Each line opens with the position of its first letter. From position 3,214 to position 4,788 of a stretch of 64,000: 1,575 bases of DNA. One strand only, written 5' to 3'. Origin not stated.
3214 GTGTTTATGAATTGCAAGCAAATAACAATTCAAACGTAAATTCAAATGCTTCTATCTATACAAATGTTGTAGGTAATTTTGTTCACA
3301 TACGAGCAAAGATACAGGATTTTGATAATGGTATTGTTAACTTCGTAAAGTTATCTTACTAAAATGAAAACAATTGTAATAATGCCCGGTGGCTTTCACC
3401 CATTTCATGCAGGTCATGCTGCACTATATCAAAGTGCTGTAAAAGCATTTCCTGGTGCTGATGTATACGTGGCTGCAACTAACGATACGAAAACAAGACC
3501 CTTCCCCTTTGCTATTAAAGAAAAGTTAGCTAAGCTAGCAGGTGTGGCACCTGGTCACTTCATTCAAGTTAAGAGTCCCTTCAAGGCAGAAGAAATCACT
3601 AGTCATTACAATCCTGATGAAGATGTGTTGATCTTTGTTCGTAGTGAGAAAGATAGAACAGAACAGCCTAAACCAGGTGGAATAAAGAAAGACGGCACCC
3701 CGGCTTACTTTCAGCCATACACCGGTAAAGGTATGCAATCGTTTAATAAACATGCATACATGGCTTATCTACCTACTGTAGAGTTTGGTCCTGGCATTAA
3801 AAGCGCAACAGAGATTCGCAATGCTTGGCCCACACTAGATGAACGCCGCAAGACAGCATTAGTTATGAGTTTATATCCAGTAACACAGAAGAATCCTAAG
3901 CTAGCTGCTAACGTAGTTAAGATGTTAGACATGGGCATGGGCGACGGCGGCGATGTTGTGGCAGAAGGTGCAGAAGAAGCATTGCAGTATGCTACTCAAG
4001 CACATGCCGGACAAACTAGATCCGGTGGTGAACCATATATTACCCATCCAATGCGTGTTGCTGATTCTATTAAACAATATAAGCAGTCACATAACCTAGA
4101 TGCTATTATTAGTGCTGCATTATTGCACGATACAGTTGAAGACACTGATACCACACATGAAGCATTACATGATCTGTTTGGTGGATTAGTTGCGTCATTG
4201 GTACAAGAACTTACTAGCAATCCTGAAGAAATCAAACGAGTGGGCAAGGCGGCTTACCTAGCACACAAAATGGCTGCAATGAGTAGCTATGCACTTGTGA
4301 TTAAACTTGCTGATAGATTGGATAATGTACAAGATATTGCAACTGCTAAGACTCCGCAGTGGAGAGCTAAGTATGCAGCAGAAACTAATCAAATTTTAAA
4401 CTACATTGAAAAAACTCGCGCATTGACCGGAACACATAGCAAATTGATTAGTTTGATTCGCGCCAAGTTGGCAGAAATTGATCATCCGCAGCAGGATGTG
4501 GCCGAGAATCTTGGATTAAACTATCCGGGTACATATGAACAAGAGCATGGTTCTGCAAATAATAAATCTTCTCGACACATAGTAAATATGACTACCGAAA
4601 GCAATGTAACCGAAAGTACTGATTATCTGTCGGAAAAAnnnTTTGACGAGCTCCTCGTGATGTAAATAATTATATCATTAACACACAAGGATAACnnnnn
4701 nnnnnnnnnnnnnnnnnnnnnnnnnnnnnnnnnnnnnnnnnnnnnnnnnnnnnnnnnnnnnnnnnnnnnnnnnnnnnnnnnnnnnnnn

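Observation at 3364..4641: NMNAT-like adenylyltransferase fused to a SpoT/Mesh1-type HD alarmone hydrolase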

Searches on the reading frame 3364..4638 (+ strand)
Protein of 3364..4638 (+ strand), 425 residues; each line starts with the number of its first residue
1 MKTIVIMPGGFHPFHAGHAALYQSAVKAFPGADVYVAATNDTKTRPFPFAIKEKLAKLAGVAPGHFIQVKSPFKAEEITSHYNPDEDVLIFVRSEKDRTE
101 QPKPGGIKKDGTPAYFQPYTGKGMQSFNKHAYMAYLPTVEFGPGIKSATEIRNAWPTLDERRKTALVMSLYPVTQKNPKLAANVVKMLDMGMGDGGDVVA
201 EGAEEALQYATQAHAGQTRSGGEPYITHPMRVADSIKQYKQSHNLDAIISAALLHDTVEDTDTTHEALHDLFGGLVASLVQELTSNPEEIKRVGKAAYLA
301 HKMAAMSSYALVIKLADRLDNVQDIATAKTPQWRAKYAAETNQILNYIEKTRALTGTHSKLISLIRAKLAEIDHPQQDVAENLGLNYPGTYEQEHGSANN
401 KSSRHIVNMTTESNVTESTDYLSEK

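Call 3: search_protein_families(library=pfam, proteins=[window:3364-4638:+], max_evalue=1)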
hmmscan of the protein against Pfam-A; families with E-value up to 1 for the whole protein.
window:3364-4638:+ (425 aa): 3 families
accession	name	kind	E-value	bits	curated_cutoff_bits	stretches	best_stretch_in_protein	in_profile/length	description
PF13328.12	HD_4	-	2.8e-18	66.5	27.2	1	206-344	1-145/156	HD domain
PF01966.28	HD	-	1.3e-08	35.5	22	1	225-321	1-115/116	HD domain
PF01467.32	CTP_transf_like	-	0.00079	20.1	21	1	6-93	1-86/133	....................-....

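Call 4: search_protein_families(library=phrogs, proteins=[window:3364-4638:+], max_evalue=0.01)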
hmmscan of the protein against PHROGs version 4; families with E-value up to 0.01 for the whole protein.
window:3364-4638:+ (425 aa): 6 families
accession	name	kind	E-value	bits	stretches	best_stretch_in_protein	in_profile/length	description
phrog_990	-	other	8e-32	111.9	1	204-353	156-300/374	metal-dependent phosphohydrolase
phrog_15275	-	unknown function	6.2e-11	43.4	1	205-344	32-170/223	-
phrog_32047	-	other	2e-10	41.5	1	208-278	29-100/301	phosphohydrolase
phrog_395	-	other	0.00041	21.2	1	2-70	11-79/373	cytidyltransferase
phrog_30929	-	unknown function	0.0013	18.7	1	206-325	241-350/413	-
phrog_3041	-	other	0.0063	15.9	0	1-67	49-121/678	cytidyltransferase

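Call 5: search_protein_families(library=ncbifam, proteins=[window:3364-4638:+], max_evalue=1)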
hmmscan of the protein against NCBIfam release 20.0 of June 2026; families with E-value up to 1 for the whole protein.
window:3364-4638:+ (425 aa): 12 families
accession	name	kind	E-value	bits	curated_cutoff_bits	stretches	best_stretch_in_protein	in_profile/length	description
TIGR00691.1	spoT_relA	subfamily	2.9e-30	105.2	499.2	1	206-345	1-141/687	RelA/SpoT family protein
NF008303.0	PRK11092.1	equivalog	1.9e-21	75.9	947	1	205-348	25-169/702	bifunctional GTP diphosphokinase/guanosine-3',5'-bis pyrophosphate 3'-pyrophosphohydrolase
TIGR00125.1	cyt_tran_rel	domain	0.00022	21.3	27.7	1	4-48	1-43/65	adenylyltransferase/cytidyltransferase family protein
NF001985.0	PRK00777.1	subfamily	0.00067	19.8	104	1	5-42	7-42/157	pantetheine-phosphate adenylyltransferase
TIGR01510.1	coaD_prev_kdtB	equivalog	0.0028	17.7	103.3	1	5-91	2-83/155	pantetheine-phosphate adenylyltransferase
NF005519.0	PRK07152.1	equivalog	0.039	12.9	315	1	3-35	2-34/361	nicotinate-nucleotide adenylyltransferase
NF008939.0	PRK12292.2-1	equivalog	0.071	11.8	335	1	261-331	257-327/391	ATP phosphoribosyltransferase regulatory subunit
NF045965.1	RibF_rel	equivalog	0.08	12.4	200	1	5-26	15-36/279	FAD synthase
NF003788.0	PRK05379.1-5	equivalog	0.093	12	354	1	6-59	9-62/351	bifunctional nicotinamide-nucleotide adenylyltransferase/Nudix hydroxylase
NF005518.0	PRK07143.1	equivalog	0.11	12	232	1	4-28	17-41/281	hypothetical protein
NF000843.0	PRK00071.2-2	equivalog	0.12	11.8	240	1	3-62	13-74/212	nicotinate-nucleotide adenylyltransferase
NF041124.1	CoaD_Thcocales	equivalog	0.2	11.6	290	1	5-52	7-52/156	phosphopantetheine adenylyltransferase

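Call 7: search_dna_similar(query=window:3364-4638:+, collection=phages, mode=protein, max_rows=60, rows=spread)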
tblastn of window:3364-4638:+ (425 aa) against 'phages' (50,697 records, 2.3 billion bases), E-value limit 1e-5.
Records with a match: 69; places in all: 71; records where one place covers at least 80% of the query: 0.
Best place of each record, by identity: <60% 69.
By first word of the organism name: Erwinia 36; Vibrio 6; uncultured 4; Burkholderia 4; Salmonella 3; Agrobacterium 3; Rhizobium 3; Dickeya 2; Bacteriophage 2; Campylobacter 2; and 3 more.
By host as written in the record: Erwinia amylovora 31; - 6; Burkholderia cenocepacia 4; Rhizogenic Agrobacterium biovar 1 ST15.13/095 3; Dickeya solani MK10 2; Erwinia amylovora 1/79 2; Vibrio alginolyticus CECT 521 2; Erwinia amylovora strain phiEa100 ATCC 29780 2; and 14 more.
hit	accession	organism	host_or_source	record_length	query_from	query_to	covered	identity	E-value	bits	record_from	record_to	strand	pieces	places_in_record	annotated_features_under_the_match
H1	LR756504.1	uncultured phage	metagenomic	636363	209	371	38%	44.5%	1e-24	112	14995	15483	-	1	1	record has no annotation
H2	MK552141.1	Burkholderia phage BcepSauron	Burkholderia cenocepacia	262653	209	365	37%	45.6%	3e-21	102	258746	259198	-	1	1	GTP pyrophosphokinase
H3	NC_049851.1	Burkholderia phage BcepSauron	Burkholderia cenocepacia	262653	209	365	37%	45.6%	3e-21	102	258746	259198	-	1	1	metal-dependent phosphohydrolase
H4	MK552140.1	Burkholderia phage BcepSaruman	Burkholderia cenocepacia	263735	209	365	37%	44.3%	3e-22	105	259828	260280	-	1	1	putative guanosine phosphopryohydrolase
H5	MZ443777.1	Erwinia phage pEa_SNUABM_17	Erwinia amylovora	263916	210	394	44%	35.6%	7e-9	64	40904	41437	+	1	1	hypothetical protein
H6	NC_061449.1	Erwinia phage pEa_SNUABM_17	Erwinia amylovora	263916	210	394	44%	35.6%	7e-9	64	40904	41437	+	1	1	metal-dependent phosphohydrolase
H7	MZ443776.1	Erwinia phage pEa_SNUABM_1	Erwinia amylovora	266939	210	394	44%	35.1%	1e-7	60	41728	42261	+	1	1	hypothetical protein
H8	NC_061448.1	Erwinia phage pEa_SNUABM_1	Erwinia amylovora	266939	210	394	44%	35.1%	1e-7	60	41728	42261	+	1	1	metal-dependent phosphohydrolase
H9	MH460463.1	Dickeya phage vB_DsoM_AD1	Dickeya solani MK10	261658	210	394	44%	34.6%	9e-9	64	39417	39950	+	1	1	putative GTP pyrophosphokinase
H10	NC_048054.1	Dickeya phage vB_DsoM_AD1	Dickeya solani MK10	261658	210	394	44%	34.6%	9e-9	64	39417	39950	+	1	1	metal-dependent phosphohydrolase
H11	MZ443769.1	Erwinia phage pEp_SNUABM_52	Erwinia amylovora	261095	210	406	46%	32.2%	9e-7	57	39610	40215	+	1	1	hypothetical protein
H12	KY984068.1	Erwinia phage vB_EamM_Y3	Erwinia amylovora 1/79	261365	210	406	46%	32.2%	9e-7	57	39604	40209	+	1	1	GTP pyrophosphokinase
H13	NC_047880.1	Erwinia phage vB_EamM_Y3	Erwinia amylovora 1/79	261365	210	406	46%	32.2%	9e-7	57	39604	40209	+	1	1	metal-dependent phosphohydrolase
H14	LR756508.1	uncultured phage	metagenomic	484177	209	369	38%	39.3%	1e-19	97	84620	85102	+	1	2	record has no annotation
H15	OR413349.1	Vibrio phage pv27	Vibrio parahaemolyticus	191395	209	355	35%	42.3%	2e-20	100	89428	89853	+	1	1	metal-dependent phosphohydrolase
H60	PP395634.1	Microcystis phage Mel-JY01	Microcystis elabens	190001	2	152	36%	27.1%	3e-6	56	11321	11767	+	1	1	cytidylyltransferase like protein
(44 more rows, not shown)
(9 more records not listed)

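Call 8: find_homologous_proteins(query=window:3364-4638:+, max_evalue=0.001)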
Query window:3364-4638:+ (425 aa): 5525 proteins with E <= 0.001 among 8000 candidates; the best 120 are listed.
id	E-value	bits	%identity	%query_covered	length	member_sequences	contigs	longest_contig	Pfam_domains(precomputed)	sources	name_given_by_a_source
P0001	1.1e-278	942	100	99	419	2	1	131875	PF13328.13,PF01966.29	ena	-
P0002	2.1e-212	724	81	90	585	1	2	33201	PF13328.13,PF01966.29,PF01467.33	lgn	-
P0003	4.9e-212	722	81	90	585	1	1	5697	PF13328.13,PF01966.29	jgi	jgi:hypothetical protein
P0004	6.4e-212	722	69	100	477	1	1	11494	PF13328.13,PF01966.29,PF01467.33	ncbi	-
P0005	4.0e-210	716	76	100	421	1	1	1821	PF13328.13,PF01966.29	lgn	-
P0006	2.4e-209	714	81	89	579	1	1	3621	PF13328.13,PF01966.29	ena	-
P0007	2.7e-209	713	77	53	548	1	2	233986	PF13328.13,PF01966.29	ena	-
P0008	8.2e-208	709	75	100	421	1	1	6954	PF13328.13,PF01966.29,PF01467.33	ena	-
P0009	4.1e-205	700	75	100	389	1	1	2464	PF13328.13,PF01966.29,PF01467.33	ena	-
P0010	8.9e-205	699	82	90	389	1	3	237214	PF13328.13,PF01966.29,PF01467.33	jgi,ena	jgi:glycerol-3-phosphate cytidylyltransferase-like family protein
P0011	2.1e-204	697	75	100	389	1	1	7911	PF13328.13,PF01966.29,PF01467.33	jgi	jgi:glycerol-3-phosphate cytidylyltransferase-like family protein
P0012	3.4e-204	697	81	90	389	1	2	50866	PF13328.13,PF01966.29,PF01467.33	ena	-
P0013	4.4e-204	696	81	90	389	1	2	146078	PF13328.13,PF01966.29,PF01467.33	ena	-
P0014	6.6e-204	696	74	53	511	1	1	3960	PF13328.13,PF01966.29,PF01467.33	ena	-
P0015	8.0e-204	695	75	100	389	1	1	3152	PF13328.13,PF01966.29,PF01467.33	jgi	jgi:hypothetical protein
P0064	3.4e-130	453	81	44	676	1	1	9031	PF13328.13,PF01966.29,PF01467.33,PF00583.32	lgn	-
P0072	7.6e-117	409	88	46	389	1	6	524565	-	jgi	-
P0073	1.3e-116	408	88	46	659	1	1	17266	-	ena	-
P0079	2.4e-115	404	90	44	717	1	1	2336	-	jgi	jgi:hypothetical protein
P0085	8.2e-115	402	91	46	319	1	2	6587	-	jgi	-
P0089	1.4e-114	402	91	46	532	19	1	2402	-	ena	-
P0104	2.3e-113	398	87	46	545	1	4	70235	-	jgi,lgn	jgi:hypothetical protein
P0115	7.1e-113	396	85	47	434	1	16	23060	PF01467.33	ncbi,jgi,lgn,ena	jgi:hypothetical protein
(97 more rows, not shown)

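Call 13: search_protein_families(library=pfam, proteins=[P0072, P0079, P0089, P0115, P0073, P0085, P0104, P0007, P0002, P0064], max_evalue=0.01)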
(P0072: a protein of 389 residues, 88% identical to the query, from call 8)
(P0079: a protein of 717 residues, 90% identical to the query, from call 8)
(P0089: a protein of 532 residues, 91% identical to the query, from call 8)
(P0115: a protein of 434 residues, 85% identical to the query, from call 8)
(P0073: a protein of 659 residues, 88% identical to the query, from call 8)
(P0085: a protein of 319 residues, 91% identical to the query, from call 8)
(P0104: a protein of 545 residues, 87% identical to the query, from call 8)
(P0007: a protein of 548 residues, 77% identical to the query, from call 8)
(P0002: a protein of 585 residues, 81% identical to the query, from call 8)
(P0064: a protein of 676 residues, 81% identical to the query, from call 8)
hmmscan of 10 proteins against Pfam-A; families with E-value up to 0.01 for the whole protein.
P0072 (389 aa): 1 family
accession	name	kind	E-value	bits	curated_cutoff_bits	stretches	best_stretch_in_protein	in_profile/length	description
PF01467.32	CTP_transf_like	-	0.00014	22.6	21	1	7-91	2-84/133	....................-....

P0079 (717 aa): 1 family
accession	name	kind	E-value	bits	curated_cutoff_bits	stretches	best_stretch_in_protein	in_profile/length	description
PF01467.32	CTP_transf_like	-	0.00027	21.6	21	1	6-91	1-84/133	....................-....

P0089 (532 aa): 1 family
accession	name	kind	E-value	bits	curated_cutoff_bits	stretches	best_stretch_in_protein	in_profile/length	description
PF01467.32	CTP_transf_like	-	0.0091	16.6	21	0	7-94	2-87/133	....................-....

P0115 (434 aa): 1 family
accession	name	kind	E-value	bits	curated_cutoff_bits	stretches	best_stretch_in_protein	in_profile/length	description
PF01467.32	CTP_transf_like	-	1.4e-05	25.7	21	1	6-94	1-87/133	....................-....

P0073 (659 aa): 1 family
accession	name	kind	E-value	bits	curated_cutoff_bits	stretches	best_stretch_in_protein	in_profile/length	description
PF01467.32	CTP_transf_like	-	0.00064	20.4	21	1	7-90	2-83/133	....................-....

P0085 (319 aa): 1 family
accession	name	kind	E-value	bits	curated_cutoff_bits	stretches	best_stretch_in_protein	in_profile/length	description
PF01467.32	CTP_transf_like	-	0.00013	22.7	21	1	6-93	1-86/133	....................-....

P0104 (545 aa): 2 families
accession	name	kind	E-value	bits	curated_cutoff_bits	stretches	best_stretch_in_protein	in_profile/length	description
PF01467.32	CTP_transf_like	-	0.00056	20.6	21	1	7-93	2-86/133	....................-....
PF08868.15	YugN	-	0.0022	18.4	25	0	483-534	8-57/130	YugN-like family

P0007 (548 aa): 3 families
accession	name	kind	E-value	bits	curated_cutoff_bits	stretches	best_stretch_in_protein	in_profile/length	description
PF13328.12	HD_4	-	1.4e-16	61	27.2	1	329-467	1-145/156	HD domain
PF01966.28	HD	-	4.8e-07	30.5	22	1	348-444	1-115/116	HD domain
PF01467.32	CTP_transf_like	-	4.1e-05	24.2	21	1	2-87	3-86/133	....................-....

P0002 (585 aa): 4 families
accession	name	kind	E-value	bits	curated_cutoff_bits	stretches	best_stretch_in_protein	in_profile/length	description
PF13328.12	HD_4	-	7.1e-17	62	27.2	1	203-341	1-145/156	HD domain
PF01966.28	HD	-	6.5e-08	33.3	22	1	222-318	1-115/116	HD domain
PF01467.32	CTP_transf_like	-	6.2e-06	26.9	21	1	7-93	2-86/133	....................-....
PF22028.2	DUF6934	-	0.00044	20.7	27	1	469-515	68-114/145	Family of unknown function (DUF6934)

P0064 (676 aa): 5 families
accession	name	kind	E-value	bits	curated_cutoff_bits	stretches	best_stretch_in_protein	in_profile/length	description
PF13328.12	HD_4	-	7.8e-17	61.9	27.2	1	369-507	1-145/156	HD domain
PF01966.28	HD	-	2.3e-08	34.8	22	1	388-484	1-115/116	HD domain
PF01467.32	CTP_transf_like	-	4.5e-07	30.6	21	1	6-92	1-86/133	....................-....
PF00583.31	Acetyltransf_1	-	8.5e-06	26.5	20.7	1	567-633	22-84/116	Acetyltransferase (GNAT) family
PF13508.13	Acetyltransf_7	-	0.0051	17.6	27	0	582-635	7-55/84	Acetyltransferase (GNAT) domain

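Call 14: find_encoding_contigs(protein=P0001, flank=10000, max_places=3)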
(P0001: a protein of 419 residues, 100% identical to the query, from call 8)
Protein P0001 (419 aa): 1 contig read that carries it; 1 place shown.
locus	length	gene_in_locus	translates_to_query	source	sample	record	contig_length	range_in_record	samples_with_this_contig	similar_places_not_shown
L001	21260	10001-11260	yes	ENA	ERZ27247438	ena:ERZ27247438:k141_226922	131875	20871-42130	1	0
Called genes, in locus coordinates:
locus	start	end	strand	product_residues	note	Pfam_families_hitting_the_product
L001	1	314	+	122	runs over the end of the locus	PF00166:Cpn10 (weak)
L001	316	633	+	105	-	-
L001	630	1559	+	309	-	PF03215:Rad17 (weak), PF05496:RuvB_N (weak), PF20720:nSTAND3 (weak), PF00004:AAA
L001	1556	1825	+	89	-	-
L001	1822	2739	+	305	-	-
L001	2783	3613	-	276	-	PF02562:PhoH, PF13245:AAA_19 (weak), PF13604:AAA_30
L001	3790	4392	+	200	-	-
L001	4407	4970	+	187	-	-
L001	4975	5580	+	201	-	PF11351:GTA_holin_3TM (weak)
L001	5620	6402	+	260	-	PF00226:DnaJ, PF01556:DnaJ_C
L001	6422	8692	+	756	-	PF02861:Clp_N, PF09848:SLFN-g3_helicase (faint), PF00004:AAA, PF17871:AAA_lid_9, PF00004:AAA, PF07724:AAA_2, PF07728:AAA_5, PF10431:ClpB_D2-small, +10 more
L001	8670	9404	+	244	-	-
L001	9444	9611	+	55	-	-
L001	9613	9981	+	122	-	-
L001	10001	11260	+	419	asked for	PF13328:HD_4, PF01966:HD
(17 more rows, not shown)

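Call 27: predict_structure(alignment_id=A1)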
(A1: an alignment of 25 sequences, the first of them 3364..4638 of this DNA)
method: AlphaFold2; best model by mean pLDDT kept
length: 425 residues; sequences in the alignment: 25
mean_pLDDT: 73.2   pTM: 0.45
mean pLDDT of the five models: 73.2, 71.9, 71.2, 70.3, 68.3
residues with pLDDT >= 90: 58; 70-90: 217; 50-70: 90; < 50: 60
segments of 3 or more residues with pLDDT < 50: 193-201, 376-425
pLDDT, mean of each block of 10 residues (from residue 1): 78 67 87 85 68 86 85 63 74 76 58 61 60 75 59 73 82 85 79 44 77 81 81 86 80 92 86 85 89 90 91 94 73 85 93 86 91 52 34 38 31 30 32
secondary structure, 60 per line:
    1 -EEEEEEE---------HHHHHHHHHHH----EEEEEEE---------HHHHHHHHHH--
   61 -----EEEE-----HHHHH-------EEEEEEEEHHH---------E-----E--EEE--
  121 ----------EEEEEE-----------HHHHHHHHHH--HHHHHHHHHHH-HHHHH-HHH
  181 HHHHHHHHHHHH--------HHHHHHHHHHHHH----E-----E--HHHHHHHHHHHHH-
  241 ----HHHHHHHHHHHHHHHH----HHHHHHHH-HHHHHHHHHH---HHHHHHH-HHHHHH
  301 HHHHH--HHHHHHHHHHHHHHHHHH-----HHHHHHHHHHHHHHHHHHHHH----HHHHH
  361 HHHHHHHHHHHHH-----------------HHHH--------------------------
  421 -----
elements in order: E2-8 H18-28 E33-39 H49-58 E66-69 H75-79 E87-94 E116-118 E131-136 H148-157 H160-170 H172-176 H178-192 H201-213 H227-239 H245-260 H265-272 H274-283 H287-293 H295-305 H308-325 H331-351 H356-373 H391-394

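Call 33: find_encoding_contigs(protein=P0072, flank=8000, max_places=3)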
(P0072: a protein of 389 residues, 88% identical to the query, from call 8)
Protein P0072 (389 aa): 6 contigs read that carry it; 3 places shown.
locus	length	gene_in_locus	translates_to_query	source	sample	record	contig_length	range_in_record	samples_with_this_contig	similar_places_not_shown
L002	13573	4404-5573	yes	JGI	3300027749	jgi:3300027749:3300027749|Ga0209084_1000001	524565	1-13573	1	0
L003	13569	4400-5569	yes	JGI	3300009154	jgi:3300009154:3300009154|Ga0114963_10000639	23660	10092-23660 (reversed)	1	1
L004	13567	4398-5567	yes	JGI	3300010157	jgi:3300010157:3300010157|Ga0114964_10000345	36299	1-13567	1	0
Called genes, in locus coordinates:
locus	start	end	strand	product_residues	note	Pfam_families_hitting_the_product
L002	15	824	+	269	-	PF00226:DnaJ, PF01556:DnaJ_C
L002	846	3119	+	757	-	PF02861:Clp_N, PF13401:AAA_22 (faint), PF00004:AAA, PF17871:AAA_lid_9, PF00004:AAA, PF07724:AAA_2, PF07728:AAA_5, PF10431:ClpB_D2-small, +10 more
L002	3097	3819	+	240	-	-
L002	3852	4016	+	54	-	-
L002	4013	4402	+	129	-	-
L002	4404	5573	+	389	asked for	-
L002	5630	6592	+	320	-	-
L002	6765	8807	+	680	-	PF22028:DUF6934 (weak), PF01435:Peptidase_M48 (faint)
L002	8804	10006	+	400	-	PF04055:Radical_SAM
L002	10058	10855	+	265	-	-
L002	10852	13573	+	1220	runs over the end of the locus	-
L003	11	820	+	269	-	PF00226:DnaJ, PF01556:DnaJ_C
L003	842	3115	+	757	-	PF02861:Clp_N, PF13401:AAA_22 (faint), PF00004:AAA, PF17871:AAA_lid_9, PF00004:AAA, PF07724:AAA_2, PF07728:AAA_5, PF10431:ClpB_D2-small, +10 more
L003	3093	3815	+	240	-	-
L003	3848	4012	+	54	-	-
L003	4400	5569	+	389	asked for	-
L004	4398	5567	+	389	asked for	-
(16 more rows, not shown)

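Call 34: find_encoding_contigs(protein=P0010, flank=8000, max_places=2)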
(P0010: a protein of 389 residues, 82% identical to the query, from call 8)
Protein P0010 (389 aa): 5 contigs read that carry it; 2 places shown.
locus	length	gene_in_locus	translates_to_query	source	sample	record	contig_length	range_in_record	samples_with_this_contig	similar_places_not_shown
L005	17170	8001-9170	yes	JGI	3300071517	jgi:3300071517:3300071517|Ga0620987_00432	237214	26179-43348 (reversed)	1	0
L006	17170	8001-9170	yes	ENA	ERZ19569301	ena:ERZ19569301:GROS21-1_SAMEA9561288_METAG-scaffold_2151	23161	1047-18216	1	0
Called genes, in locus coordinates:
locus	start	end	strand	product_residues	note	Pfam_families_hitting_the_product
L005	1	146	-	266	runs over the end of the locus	PF02562:PhoH, PF13604:AAA_30 (faint), PF13245:AAA_19 (faint)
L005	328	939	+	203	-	-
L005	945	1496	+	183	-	-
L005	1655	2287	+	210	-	-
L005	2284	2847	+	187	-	PF14235:DUF4337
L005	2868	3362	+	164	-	PF11351:GTA_holin_3TM (weak)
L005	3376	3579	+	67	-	-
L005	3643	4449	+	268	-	PF00226:DnaJ, PF01556:DnaJ_C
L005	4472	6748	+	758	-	PF02861:Clp_N, PF13401:AAA_22 (faint), PF00004:AAA, PF17871:AAA_lid_9, PF00004:AAA, PF07724:AAA_2, PF07728:AAA_5, PF10431:ClpB_D2-small, +10 more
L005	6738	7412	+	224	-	-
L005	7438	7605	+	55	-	-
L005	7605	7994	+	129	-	-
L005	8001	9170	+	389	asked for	PF01467:CTP_transf_like (weak), PF13328:HD_4, PF01966:HD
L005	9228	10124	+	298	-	-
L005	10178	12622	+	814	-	-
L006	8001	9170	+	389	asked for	PF01467:CTP_transf_like (weak), PF13328:HD_4, PF01966:HD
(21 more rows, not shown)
